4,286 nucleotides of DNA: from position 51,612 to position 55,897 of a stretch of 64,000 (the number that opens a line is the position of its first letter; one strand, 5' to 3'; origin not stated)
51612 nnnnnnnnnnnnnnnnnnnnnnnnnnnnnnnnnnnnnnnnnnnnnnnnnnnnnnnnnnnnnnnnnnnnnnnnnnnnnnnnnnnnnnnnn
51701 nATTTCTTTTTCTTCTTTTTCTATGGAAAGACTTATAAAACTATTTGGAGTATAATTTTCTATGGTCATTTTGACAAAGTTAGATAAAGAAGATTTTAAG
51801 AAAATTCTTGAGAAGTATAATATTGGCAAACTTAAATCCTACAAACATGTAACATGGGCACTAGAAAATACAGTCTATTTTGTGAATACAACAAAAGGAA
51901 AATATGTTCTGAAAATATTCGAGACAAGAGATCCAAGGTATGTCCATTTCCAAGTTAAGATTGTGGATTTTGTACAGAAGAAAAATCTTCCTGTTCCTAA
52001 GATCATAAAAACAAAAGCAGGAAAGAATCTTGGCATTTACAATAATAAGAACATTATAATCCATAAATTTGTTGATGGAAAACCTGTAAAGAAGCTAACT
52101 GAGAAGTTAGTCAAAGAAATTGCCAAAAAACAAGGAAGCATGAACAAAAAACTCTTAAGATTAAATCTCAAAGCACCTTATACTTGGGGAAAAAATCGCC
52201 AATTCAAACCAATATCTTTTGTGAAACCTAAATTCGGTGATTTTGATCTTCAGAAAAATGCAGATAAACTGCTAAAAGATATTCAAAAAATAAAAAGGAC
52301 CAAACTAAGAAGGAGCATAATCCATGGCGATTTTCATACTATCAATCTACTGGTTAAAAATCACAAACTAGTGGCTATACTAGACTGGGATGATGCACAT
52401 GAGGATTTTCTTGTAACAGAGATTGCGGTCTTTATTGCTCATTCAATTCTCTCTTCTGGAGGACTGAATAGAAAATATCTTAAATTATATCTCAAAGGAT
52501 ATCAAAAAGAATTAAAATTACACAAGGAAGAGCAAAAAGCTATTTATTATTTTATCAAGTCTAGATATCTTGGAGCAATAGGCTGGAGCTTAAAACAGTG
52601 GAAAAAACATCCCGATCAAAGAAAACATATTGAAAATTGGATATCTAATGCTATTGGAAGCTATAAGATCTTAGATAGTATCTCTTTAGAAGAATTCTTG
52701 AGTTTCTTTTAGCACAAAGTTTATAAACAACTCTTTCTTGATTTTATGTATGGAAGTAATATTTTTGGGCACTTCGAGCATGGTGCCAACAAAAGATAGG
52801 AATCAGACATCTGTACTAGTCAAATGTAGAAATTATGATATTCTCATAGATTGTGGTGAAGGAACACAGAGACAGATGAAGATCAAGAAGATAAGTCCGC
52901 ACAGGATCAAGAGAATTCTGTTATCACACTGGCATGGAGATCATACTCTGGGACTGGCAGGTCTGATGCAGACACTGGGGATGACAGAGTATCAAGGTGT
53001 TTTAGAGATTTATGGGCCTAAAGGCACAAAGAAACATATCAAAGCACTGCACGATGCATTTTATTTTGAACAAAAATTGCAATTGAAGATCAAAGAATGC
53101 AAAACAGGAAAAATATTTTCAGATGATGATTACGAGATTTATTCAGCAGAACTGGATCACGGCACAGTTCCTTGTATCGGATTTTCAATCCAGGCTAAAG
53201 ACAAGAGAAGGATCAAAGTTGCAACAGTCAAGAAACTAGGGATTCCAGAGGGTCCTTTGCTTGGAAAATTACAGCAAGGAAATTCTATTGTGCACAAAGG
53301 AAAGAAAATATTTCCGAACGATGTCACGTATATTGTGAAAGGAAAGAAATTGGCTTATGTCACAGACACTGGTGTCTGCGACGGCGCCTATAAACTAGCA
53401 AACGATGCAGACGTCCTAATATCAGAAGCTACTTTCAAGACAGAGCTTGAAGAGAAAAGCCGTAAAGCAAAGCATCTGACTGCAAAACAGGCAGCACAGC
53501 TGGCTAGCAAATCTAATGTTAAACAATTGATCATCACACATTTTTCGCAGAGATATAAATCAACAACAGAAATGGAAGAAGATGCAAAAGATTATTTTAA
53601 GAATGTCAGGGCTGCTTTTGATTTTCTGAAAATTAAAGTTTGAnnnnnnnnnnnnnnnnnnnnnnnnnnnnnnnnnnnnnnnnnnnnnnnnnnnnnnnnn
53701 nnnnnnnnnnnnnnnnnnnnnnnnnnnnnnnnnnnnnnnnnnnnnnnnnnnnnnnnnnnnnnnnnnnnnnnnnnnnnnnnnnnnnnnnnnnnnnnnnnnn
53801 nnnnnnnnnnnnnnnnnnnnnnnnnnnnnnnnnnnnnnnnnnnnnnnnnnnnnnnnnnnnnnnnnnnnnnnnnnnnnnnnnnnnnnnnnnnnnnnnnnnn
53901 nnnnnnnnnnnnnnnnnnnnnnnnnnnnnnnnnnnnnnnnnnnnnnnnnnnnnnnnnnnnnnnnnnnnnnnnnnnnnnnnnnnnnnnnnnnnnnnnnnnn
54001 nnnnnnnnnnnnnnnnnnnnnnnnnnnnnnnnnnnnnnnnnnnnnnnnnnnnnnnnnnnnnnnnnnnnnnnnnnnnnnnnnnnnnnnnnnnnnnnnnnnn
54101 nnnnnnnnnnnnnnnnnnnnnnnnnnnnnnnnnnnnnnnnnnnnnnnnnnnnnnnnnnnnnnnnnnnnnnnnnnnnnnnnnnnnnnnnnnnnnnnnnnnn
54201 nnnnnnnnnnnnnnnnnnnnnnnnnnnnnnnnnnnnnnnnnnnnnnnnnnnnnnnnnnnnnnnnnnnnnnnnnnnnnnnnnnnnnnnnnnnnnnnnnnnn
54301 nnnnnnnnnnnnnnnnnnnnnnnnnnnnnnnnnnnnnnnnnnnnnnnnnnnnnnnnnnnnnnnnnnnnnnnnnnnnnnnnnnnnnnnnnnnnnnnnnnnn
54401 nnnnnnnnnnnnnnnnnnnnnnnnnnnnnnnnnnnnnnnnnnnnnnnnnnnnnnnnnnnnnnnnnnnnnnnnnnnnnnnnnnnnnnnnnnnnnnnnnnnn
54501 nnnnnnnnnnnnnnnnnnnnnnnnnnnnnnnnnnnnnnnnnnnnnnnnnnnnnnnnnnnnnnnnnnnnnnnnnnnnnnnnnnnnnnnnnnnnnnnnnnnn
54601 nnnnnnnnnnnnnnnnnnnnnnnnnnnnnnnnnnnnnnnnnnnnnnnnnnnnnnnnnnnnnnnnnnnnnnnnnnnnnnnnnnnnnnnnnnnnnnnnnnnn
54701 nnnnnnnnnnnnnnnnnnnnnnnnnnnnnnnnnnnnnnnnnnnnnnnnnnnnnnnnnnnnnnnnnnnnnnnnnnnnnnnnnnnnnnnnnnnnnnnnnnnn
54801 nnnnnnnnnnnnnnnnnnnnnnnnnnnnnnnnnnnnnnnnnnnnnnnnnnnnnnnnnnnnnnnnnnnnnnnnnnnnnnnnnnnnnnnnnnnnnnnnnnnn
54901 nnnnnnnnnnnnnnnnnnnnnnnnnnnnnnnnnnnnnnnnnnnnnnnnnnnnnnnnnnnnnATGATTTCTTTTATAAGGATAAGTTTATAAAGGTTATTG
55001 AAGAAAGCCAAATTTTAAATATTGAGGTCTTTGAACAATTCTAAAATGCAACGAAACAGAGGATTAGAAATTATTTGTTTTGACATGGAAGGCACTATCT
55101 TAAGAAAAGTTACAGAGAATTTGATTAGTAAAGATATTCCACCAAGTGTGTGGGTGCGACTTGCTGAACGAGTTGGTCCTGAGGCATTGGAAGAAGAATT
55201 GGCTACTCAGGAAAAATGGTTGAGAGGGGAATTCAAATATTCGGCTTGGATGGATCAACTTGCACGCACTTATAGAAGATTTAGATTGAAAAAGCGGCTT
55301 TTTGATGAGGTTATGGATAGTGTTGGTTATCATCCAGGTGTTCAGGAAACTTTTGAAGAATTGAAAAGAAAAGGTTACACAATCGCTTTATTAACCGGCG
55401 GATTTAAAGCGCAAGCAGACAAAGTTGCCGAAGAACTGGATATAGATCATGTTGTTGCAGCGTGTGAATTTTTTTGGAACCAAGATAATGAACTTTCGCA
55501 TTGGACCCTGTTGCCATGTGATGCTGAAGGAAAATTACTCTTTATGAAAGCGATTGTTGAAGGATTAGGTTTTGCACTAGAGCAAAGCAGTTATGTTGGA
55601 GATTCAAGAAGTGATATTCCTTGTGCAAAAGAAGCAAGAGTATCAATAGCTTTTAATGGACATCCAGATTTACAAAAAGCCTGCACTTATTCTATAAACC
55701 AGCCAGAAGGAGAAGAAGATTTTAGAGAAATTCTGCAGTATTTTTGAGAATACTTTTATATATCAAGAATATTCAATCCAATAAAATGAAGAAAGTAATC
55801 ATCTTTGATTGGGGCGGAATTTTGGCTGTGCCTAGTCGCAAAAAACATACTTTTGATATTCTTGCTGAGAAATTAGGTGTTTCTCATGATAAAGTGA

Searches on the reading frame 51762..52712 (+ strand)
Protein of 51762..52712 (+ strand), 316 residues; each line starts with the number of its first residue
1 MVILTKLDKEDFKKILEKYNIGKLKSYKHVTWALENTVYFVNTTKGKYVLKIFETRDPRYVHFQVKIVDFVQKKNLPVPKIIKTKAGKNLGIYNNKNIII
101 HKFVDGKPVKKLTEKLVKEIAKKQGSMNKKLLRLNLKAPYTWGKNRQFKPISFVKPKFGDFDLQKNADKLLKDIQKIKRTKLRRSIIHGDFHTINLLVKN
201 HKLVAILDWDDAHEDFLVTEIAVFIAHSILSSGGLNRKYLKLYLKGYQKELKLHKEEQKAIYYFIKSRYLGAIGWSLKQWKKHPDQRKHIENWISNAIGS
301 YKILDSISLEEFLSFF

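Call 7: search_protein_families(library=pfam, proteins=[window:51762-52712:+])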
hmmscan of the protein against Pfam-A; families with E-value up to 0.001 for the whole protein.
window:51762-52712:+ (316 aa): 2 families
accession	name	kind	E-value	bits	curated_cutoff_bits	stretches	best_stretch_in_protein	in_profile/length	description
PF01636.29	APH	-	3.9e-24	86.2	23.2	1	34-248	9-234/239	Phosphotransferase enzyme family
PF01163.29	RIO1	-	0.00013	22.1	22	1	113-210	47-149/187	RIO domain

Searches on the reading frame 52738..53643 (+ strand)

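Call 7: search_protein_families(library=pfam, proteins=[window:52738-53643:+])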
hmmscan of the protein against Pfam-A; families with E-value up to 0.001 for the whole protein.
window:52738-53643:+ (301 aa): 4 families
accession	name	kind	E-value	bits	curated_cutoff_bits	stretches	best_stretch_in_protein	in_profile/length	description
PF12706.13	Lactamase_B_2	-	2.9e-24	86.2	27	2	35-159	3-137/200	Beta-lactamase superfamily domain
PF00753.33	Lactamase_B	-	4.1e-12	46.9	22.7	1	21-106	4-93/196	Metallo-beta-lactamase superfamily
PF23023.1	Anti-Pycsar_Apyc1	-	1.1e-06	28.8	50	1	5-76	3-73/250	Anti-Pycsar protein Apyc1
PF13691.12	Lactamase_B_4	-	6.3e-06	26.2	27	1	15-71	4-62/63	tRNase Z endonuclease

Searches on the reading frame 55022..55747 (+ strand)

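Call 7: search_protein_families(library=pfam, proteins=[window:55022-55747:+])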
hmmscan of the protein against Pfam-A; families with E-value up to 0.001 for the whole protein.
window:55022-55747:+ (241 aa): 4 families
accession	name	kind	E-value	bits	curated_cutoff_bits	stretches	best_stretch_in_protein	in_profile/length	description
PF12710.13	HAD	-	1.2e-17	65.4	27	1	19-203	2-189/189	haloacid dehalogenase-like hydrolase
PF00702.32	Hydrolase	-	3.5e-13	50.8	26.4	1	17-205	3-190/191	haloacid dehalogenase-like hydrolase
PF13419.12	HAD_2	-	6.8e-11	43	23.8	1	19-144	2-121/178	Haloacid dehalogenase-like hydrolase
PF08282.18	Hydrolase_3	-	1.6e-05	25.2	20.9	0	174-226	191-244/255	haloacid dehalogenase-like hydrolase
